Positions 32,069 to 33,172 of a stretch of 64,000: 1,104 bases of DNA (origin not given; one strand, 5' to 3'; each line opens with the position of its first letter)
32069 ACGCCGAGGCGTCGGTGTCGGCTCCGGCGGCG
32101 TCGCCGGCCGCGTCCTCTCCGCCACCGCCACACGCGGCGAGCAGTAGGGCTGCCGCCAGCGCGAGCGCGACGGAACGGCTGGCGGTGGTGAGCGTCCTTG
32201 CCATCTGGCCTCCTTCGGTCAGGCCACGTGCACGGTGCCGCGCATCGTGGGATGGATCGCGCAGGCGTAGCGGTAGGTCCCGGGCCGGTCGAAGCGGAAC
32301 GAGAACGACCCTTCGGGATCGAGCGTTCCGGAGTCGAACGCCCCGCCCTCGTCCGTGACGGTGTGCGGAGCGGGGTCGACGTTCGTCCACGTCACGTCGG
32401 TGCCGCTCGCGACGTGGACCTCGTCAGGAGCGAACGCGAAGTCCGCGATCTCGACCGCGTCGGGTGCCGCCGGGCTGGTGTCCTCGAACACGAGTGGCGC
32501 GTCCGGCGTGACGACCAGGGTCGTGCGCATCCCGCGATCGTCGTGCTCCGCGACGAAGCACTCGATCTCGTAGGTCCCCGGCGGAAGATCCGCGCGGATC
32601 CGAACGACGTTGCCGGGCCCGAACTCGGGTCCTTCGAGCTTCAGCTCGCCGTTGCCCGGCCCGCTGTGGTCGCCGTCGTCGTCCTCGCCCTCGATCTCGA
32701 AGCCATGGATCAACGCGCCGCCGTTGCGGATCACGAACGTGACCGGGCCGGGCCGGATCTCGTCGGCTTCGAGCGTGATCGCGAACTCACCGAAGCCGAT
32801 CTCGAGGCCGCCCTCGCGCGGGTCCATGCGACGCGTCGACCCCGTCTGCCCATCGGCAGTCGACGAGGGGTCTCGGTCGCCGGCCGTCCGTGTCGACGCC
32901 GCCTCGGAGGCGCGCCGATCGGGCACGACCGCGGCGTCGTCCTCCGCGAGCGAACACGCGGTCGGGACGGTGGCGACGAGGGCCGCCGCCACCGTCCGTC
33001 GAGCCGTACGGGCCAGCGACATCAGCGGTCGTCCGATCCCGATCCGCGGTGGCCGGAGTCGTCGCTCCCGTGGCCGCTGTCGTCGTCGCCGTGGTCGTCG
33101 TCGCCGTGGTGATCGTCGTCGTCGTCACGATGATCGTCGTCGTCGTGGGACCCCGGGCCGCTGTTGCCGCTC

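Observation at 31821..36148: Two-component-controlled operon encoding two Asp/His-rich secreted proteins plus three cupredoxin domains, with no classical copper-resistance genes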

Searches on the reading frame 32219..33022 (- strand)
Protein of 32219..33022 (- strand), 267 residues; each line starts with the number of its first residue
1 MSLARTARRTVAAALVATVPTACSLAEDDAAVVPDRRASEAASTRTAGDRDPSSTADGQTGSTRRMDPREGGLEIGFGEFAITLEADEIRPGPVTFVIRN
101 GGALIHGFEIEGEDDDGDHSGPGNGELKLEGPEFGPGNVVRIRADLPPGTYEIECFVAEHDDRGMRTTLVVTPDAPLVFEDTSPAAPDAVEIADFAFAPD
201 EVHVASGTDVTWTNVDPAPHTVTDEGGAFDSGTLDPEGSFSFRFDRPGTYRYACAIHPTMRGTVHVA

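Call 3: search_protein_families(library=pfam, proteins=[window:32219-33022:-], max_evalue=0.01)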
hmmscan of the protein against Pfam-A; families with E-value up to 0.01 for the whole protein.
window:32219-33022:- (267 aa): 2 families
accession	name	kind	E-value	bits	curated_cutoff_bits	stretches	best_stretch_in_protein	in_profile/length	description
PF00127.26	Copper-bind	-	1.1e-10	42.3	21.2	1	190-266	7-98/99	Copper binding proteins, plastocyanin/azurin family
PF13473.12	Cupredoxin_1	-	1.2e-09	38.6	27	1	189-265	24-103/104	Cupredoxin-like domain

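Call 4: search_protein_families(library=ncbifam, proteins=[window:32219-33022:-], max_evalue=0.01)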
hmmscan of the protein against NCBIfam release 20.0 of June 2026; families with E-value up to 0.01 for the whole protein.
window:32219-33022:- (267 aa): 4 families
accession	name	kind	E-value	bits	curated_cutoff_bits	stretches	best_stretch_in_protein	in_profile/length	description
TIGR02657.1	amicyanin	equivalog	6.4e-14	52.1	110.2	1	190-266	1-82/83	amicyanin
TIGR03102.1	halo_cynanin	subfamily_domain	1e-08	35.2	93.8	1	193-266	35-114/115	halocyanin domain-containing protein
TIGR02656.1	cyanin_plasto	equivalog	1.1e-07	32.1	87.85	1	195-266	12-98/99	plastocyanin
NF041757.1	EfeO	equivalog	0.00054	19.1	270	1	69-178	15-111/359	iron uptake system protein EfeO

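Call 7: find_homologous_proteins(query=window:32219-33022:-, max_evalue=0.001)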
Query window:32219-33022:- (267 aa): 538 proteins with E <= 0.001 among 6183 candidates; the best 120 are listed.
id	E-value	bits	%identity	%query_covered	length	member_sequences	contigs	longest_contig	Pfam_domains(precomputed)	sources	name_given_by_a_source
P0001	1.1e-172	591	100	100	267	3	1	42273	PF00127.27,PF13473.13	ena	-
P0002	5.3e-138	477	82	100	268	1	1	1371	PF00127.27,PF13473.13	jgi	jgi:plastocyanin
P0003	1.1e-124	434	75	100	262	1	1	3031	PF00127.27,PF13473.13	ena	-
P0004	3.4e-123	429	73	100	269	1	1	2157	PF00127.27,PF13473.13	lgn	-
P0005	2.5e-121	423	74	100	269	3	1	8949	PF00127.27,PF13473.13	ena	-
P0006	5.5e-121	421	74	100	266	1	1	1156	PF00127.27,PF13473.13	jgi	jgi:plastocyanin/uncharacterized cupredoxin-like copper-binding protein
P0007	6.5e-115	401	67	100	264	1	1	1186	PF00127.27,PF13473.13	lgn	-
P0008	1.2e-111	391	77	84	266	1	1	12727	PF00127.27,PF13473.13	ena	-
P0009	6.2e-110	385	69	100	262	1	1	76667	PF00127.27,PF13473.13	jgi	jgi:plastocyanin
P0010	6.9e-108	378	78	81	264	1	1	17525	PF00127.27,PF13473.13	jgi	jgi:plastocyanin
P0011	1.4e-107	377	68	100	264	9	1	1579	PF00127.27,PF13473.13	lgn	-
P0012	1.7e-107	377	79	81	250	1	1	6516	PF00127.27,PF13473.13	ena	-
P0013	3.0e-107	376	67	99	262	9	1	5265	PF00127.27,PF13473.13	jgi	jgi:plastocyanin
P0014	8.1e-107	375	66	99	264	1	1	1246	PF00127.27,PF13473.13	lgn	-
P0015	2.6e-106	373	67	97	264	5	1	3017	PF00127.27,PF13473.13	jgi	jgi:plastocyanin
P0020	1.4e-104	368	70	91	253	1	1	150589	PF00127.27,PF13473.13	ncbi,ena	-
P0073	1.5e-83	299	55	100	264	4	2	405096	PF00127.27,PF13473.13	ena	-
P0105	2.2e-79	285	57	92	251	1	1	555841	PF00127.27,PF13473.13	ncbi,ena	-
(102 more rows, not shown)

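Call 8: find_encoding_contigs(protein=P0020, flank=7000, max_places=2)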
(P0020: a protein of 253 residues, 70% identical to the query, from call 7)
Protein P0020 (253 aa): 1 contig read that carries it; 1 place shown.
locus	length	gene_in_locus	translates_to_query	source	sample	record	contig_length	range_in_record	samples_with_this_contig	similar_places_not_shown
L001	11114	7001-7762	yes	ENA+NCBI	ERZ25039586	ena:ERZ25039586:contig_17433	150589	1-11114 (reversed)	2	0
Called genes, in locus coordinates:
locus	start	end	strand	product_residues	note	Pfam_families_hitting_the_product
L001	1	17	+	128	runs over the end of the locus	PF00903:Glyoxalase, PF22677:Ble-like_N, PF18029:Glyoxalase_6 (weak)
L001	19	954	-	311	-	PF26549:Tricorn_N, PF00930:DPPIV_N (faint), PF26550:Tricorn_2nd, PF07676:PD40 (weak), PF26549:Tricorn_N, PF07676:PD40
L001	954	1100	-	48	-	-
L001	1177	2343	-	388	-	-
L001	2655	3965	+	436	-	PF00930:DPPIV_N (faint), PF26549:Tricorn_N, PF26550:Tricorn_2nd (weak), PF26549:Tricorn_N, PF07676:PD40 (weak), PF18998:Flg_new_2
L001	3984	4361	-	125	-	PF00903:Glyoxalase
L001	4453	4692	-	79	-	-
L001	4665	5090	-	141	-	PF07332:Phage_holin_3_6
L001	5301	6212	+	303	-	-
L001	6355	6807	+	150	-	-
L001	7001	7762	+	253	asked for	PF13473:Cupredoxin_1, PF00127:Copper-bind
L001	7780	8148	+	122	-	PF13473:Cupredoxin_1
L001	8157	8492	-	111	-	PF04993:TfoX_N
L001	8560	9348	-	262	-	-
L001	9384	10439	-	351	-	PF07676:PD40 (faint), PF26549:Tricorn_N, PF10647:Gmad1 (faint), PF25174:Beta-prop_THOC3 (faint), PF00930:DPPIV_N (faint), PF26550:Tricorn_2nd (faint), PF23381:Beta-prop_IFT122_1st (faint)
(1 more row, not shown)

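Call 9: find_encoding_contigs(protein=P0105, flank=7000, max_places=2)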
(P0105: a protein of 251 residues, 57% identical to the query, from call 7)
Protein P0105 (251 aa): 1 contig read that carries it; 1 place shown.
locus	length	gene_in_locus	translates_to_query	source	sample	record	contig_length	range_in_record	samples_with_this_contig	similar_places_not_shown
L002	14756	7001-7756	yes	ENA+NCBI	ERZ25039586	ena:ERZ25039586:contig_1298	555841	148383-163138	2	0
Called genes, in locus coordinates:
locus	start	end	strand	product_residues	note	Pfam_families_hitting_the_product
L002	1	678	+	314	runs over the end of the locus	PF01663:Phosphodiest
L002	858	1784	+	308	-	PF01663:Phosphodiest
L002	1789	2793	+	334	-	PF01209:Ubie_methyltran (faint), PF03602:Cons_hypoth95 (faint), PF08003:Methyltransf_9, PF13489:Methyltransf_23, PF13847:Methyltransf_31, PF08241:Methyltransf_11, PF08242:Methyltransf_12, PF13649:Methyltransf_25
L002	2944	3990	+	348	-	-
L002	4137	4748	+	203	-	-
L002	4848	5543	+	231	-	PF12802:MarR_2 (weak), PF13412:HTH_24 (faint)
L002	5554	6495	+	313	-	PF01946:Thi4 (faint), PF00890:FAD_binding_2 (faint), PF01266:DAO (faint), PF01494:FAD_binding_3, PF04820:Trp_halogenase (faint), PF12831:FAD_oxidored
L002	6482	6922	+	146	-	-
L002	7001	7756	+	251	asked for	PF13473:Cupredoxin_1 (weak), PF00127:Copper-bind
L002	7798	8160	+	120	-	PF13473:Cupredoxin_1, PF00127:Copper-bind (weak)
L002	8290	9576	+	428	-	PF00999:Na_H_Exchanger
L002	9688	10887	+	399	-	PF01494:FAD_binding_3 (weak), PF04820:Trp_halogenase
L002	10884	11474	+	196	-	PF01812:5-FTHF_cyc-lig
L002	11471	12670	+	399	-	PF01321:Creatinase_N (weak), PF00557:Peptidase_M24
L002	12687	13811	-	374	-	PF00072:Response_reg, PF13487:HD_5, PF01966:HD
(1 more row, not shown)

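Call 10: find_encoding_contigs(protein=P0073, flank=7000, max_places=2)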
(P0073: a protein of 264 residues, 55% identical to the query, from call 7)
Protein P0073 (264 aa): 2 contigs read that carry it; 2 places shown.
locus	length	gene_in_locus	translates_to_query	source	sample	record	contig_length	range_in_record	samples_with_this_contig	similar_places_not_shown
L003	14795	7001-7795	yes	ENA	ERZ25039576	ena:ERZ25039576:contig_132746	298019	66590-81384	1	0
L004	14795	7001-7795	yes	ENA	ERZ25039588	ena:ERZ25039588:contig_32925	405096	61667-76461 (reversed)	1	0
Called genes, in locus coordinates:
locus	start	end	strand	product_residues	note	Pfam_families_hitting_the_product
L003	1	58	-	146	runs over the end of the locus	PF00027:cNMP_binding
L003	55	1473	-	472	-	PF01979:Amidohydro_1, PF07969:Amidohydro_3 (weak)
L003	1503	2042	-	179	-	PF00795:CN_hydrolase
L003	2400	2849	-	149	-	PF00296:Bac_luciferase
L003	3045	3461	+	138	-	-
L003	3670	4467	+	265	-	-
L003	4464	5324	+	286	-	-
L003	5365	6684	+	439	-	PF02812:ELFV_dehydrog_N, PF00208:ELFV_dehydrog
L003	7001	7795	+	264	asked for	PF00127:Copper-bind (weak), PF13473:Cupredoxin_1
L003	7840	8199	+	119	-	PF13473:Cupredoxin_1, PF00127:Copper-bind (weak)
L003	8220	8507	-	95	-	PF00528:BPD_transp_1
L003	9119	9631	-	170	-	PF00528:BPD_transp_1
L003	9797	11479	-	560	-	PF01547:SBP_bac_1, PF13416:SBP_bac_8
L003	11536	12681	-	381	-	PF09339:HTH_IclR (faint), PF12802:MarR_2 (weak), PF00480:ROK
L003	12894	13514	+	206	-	PF01081:Aldolase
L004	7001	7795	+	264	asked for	PF00127:Copper-bind (weak), PF13473:Cupredoxin_1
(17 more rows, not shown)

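Call 16: find_related_loci(query=A1, collection=genome_contigs, flank=7000)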
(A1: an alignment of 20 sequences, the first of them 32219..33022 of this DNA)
Query A1 (267 aa) in genome_contigs; peptide patterns used: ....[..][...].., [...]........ (x = any residue, [..] = any of these).
139 stretches matched a pattern; 42 encode a relative of the query (tblastn E <= 1e-3); 42 distinct loci.
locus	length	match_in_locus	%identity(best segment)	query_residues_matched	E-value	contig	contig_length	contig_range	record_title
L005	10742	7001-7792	66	1-267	3e-108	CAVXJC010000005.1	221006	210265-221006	MAG: uncultured Actinomycetes bacterium isolate MFD05567.bin.1.54 genome assembly, contig: contig_32089, whole genome sh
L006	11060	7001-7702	70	23-266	7e-104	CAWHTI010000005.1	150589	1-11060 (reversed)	MAG: uncultured Actinomycetes bacterium isolate MFD09206.bin.2.196 genome assembly, contig: contig_17433, whole genome s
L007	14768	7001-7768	64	12-267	8e-98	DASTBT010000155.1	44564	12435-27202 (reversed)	MAG TPA_asm: Actinomycetota bacterium isolate SMAG_U773 k141_659351, whole genome shotgun sequence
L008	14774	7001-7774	63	9-266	2e-92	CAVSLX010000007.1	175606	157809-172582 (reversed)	MAG: uncultured Actinomycetes bacterium isolate MFD09206.bin.2.146 genome assembly, contig: contig_19123, whole genome s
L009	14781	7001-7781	66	4-267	5e-92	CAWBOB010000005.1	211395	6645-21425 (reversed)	MAG: uncultured Actinomycetes bacterium isolate MFD09206.bin.2.30 genome assembly, contig: contig_2633, whole genome sho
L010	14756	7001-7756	59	8-266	1e-85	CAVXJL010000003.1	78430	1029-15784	MAG: uncultured Actinomycetota bacterium isolate MFD09206.bin.2.176 genome assembly, contig: contig_13548, whole genome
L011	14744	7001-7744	58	9-266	1e-84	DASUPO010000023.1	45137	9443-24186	MAG TPA_asm: Actinomycetota bacterium isolate SMAG_U1657 k141_151208, whole genome shotgun sequence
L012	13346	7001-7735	57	14-266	3e-83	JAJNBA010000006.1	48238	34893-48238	MAG: Actinomycetes bacterium isolate C_No_T20_A_bin.57 scaffold_350, whole genome shotgun sequence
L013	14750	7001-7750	56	9-266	2e-81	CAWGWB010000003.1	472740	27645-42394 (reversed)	MAG: uncultured Actinomycetota bacterium isolate MFD09206.bin.1.218 genome assembly, contig: contig_4682, whole genome s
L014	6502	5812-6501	59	23-262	2e-79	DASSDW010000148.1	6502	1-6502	MAG TPA_asm: Actinomycetota bacterium isolate SMAG_U961 k141_734348, whole genome shotgun sequence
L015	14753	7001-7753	57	8-266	7e-79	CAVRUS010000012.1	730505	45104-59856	MAG: uncultured Actinomycetota bacterium isolate MFD02840.bin.1.376 genome assembly, contig: contig_7483, whole genome s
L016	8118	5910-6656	50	6-267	4e-71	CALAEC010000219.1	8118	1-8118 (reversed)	MAG TPA_asm: uncultured actinobacterium isolate ERR671918_bin.18_CONCOCT_v1.1_MAG genome assembly, contig: ERZ1756179.15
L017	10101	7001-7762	55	8-266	4e-70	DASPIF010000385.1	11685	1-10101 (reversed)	MAG TPA_asm: Actinomycetota bacterium isolate SMAG_U11976 k141_497093, whole genome shotgun sequence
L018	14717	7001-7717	57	22-266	1e-69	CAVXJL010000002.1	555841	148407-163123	MAG: uncultured Actinomycetota bacterium isolate MFD09206.bin.2.176 genome assembly, contig: contig_1298, whole genome s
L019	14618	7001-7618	55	64-266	9e-68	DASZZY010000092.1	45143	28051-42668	MAG TPA_asm: Actinomycetota bacterium isolate SMAG_U6658 k141_229234, whole genome shotgun sequence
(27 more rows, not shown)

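Call 22: find_encoding_contigs(protein=P0009, flank=6000, max_places=1)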
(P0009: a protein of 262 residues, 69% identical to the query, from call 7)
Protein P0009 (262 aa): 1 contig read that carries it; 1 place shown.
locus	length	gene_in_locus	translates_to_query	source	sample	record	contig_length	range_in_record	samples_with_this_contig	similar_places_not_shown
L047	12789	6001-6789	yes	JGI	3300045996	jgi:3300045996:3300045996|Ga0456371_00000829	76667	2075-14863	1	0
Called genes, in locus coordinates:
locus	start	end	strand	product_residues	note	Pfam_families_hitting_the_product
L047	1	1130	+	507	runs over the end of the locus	PF00534:Glycos_transf_1, PF13692:Glyco_trans_1_4, PF20706:GT4-conflict (weak)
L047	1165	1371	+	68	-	PF13560:HTH_31, PF01381:HTH_3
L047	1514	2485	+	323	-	PF00144:Beta-lactamase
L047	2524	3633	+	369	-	-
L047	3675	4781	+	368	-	PF08240:ADH_N, PF16912:Glu_dehyd_C (faint), PF00107:ADH_zinc_N, PF13602:ADH_zinc_N_2 (weak)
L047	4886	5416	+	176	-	-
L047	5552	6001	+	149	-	-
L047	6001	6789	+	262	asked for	PF13473:Cupredoxin_1, PF00127:Copper-bind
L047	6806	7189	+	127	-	PF13473:Cupredoxin_1, PF00127:Copper-bind (weak)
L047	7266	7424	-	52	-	-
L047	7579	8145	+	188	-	PF00571:CBS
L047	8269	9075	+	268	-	PF00248:Aldo_ket_red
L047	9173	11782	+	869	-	PF00211:Guanylate_cyc, PF13401:AAA_22, PF25872:HTH_77, PF17874:TPR_MalT, PF13424:TPR_12 (weak)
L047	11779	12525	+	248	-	PF00106:adh_short, PF08659:KR, PF13561:adh_short_C2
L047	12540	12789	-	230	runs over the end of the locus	PF16640:Big_3_5 (weak)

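Call 23: find_encoding_contigs(protein=P0010, flank=6000, max_places=1)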
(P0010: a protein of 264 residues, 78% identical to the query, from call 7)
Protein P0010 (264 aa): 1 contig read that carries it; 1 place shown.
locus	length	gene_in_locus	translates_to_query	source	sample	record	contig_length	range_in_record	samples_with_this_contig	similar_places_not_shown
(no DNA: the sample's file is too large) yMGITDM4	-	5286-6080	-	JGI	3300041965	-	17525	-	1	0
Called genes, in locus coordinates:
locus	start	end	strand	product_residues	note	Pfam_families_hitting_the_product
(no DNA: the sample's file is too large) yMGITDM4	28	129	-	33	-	-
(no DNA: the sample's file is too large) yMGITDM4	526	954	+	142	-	-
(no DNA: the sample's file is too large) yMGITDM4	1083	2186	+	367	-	PF08240:ADH_N, PF16912:Glu_dehyd_C (faint), PF00107:ADH_zinc_N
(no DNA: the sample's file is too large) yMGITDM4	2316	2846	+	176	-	-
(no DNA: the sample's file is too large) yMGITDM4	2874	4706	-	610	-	PF00224:PK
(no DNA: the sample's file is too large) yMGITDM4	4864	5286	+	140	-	-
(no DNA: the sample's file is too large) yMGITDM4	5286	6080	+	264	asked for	PF13473:Cupredoxin_1 (weak), PF00127:Copper-bind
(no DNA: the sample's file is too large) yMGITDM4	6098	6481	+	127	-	PF13473:Cupredoxin_1, PF00127:Copper-bind (faint)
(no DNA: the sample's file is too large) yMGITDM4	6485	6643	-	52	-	-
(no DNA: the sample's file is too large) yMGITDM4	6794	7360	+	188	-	PF00571:CBS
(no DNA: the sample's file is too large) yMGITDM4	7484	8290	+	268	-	PF00248:Aldo_ket_red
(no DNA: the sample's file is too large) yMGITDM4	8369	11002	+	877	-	PF00211:Guanylate_cyc, PF13424:TPR_12 (faint), PF13401:AAA_22 (weak), PF25872:HTH_77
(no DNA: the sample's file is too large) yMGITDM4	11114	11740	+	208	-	PF00106:adh_short, PF08659:KR (weak), PF13561:adh_short_C2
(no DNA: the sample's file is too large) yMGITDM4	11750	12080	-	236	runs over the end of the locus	PF16640:Big_3_5 (weak)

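Call 24: find_encoding_contigs(protein=P0008, flank=6000, max_places=1)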
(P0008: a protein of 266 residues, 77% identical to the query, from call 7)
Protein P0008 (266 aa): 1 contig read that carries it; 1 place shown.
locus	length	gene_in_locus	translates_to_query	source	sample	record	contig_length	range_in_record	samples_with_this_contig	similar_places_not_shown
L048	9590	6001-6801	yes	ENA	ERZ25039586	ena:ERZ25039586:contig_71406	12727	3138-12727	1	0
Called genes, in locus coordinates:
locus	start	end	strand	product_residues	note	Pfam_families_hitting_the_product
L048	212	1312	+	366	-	PF00534:Glycos_transf_1, PF13692:Glyco_trans_1_4, PF20706:GT4-conflict (weak)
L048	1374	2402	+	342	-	PF00144:Beta-lactamase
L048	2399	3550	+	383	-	-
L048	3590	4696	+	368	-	PF08240:ADH_N, PF16912:Glu_dehyd_C (weak), PF00107:ADH_zinc_N, PF13602:ADH_zinc_N_2 (weak)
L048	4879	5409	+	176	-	-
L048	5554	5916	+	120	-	-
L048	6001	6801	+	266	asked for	PF13473:Cupredoxin_1, PF00127:Copper-bind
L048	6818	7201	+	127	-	PF13473:Cupredoxin_1, PF00127:Copper-bind (faint)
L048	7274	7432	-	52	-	-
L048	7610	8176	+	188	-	PF00571:CBS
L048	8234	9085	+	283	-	PF00248:Aldo_ket_red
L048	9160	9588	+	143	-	?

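Call 29: search_solved_structures(query=A1, max_evalue=0.01, show_alignments=3)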
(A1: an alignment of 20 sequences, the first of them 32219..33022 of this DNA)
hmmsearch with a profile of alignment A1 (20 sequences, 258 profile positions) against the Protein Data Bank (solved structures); distinct sequences matched with E-value up to 0.01: 53.
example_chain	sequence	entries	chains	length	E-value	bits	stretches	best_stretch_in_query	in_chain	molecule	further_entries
9cck_A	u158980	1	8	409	4.7e-24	88.8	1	187-257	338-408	Copper-containing nitrite reductase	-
5fc9_A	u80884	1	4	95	1.9e-13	54.1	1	185-257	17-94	Blue (Type 1) copper domain protein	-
1sfd_A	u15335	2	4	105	3.2e-13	53.3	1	171-257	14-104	Amicyanin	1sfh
2qdv_A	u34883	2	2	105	3.7e-13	53.1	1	171-257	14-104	Amicyanin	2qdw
1sf3_A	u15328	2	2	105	4.6e-13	52.8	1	171-257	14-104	Amicyanin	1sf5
1mda_A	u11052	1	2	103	1.3e-12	51.4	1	176-257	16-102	AMICYANIN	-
1aac_A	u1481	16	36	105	1.3e-12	51.4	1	171-257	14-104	AMICYANIN | PROTEIN (AMICYANIN)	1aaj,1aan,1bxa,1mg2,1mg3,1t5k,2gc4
3c75_A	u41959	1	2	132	3.3e-12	50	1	153-257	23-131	Amicyanin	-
1id2_A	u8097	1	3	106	4.7e-12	49.5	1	160-257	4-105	AMICYANIN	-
2gb2_A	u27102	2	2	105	6e-12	49.2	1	171-257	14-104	Amicyanin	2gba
3ie9_A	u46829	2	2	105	1e-11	48.4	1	171-257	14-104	Amicyanin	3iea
3ply_A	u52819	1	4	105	2.8e-11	46.9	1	171-257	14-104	Amicyanin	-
2idq_A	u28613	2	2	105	2.9e-11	46.9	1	171-257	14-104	Amicyanin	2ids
4p5r_A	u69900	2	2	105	3e-11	46.9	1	171-257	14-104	Amicyanin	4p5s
6hbe_A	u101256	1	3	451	3.2e-11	46.8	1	178-257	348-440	Copper-containing nitrite reductase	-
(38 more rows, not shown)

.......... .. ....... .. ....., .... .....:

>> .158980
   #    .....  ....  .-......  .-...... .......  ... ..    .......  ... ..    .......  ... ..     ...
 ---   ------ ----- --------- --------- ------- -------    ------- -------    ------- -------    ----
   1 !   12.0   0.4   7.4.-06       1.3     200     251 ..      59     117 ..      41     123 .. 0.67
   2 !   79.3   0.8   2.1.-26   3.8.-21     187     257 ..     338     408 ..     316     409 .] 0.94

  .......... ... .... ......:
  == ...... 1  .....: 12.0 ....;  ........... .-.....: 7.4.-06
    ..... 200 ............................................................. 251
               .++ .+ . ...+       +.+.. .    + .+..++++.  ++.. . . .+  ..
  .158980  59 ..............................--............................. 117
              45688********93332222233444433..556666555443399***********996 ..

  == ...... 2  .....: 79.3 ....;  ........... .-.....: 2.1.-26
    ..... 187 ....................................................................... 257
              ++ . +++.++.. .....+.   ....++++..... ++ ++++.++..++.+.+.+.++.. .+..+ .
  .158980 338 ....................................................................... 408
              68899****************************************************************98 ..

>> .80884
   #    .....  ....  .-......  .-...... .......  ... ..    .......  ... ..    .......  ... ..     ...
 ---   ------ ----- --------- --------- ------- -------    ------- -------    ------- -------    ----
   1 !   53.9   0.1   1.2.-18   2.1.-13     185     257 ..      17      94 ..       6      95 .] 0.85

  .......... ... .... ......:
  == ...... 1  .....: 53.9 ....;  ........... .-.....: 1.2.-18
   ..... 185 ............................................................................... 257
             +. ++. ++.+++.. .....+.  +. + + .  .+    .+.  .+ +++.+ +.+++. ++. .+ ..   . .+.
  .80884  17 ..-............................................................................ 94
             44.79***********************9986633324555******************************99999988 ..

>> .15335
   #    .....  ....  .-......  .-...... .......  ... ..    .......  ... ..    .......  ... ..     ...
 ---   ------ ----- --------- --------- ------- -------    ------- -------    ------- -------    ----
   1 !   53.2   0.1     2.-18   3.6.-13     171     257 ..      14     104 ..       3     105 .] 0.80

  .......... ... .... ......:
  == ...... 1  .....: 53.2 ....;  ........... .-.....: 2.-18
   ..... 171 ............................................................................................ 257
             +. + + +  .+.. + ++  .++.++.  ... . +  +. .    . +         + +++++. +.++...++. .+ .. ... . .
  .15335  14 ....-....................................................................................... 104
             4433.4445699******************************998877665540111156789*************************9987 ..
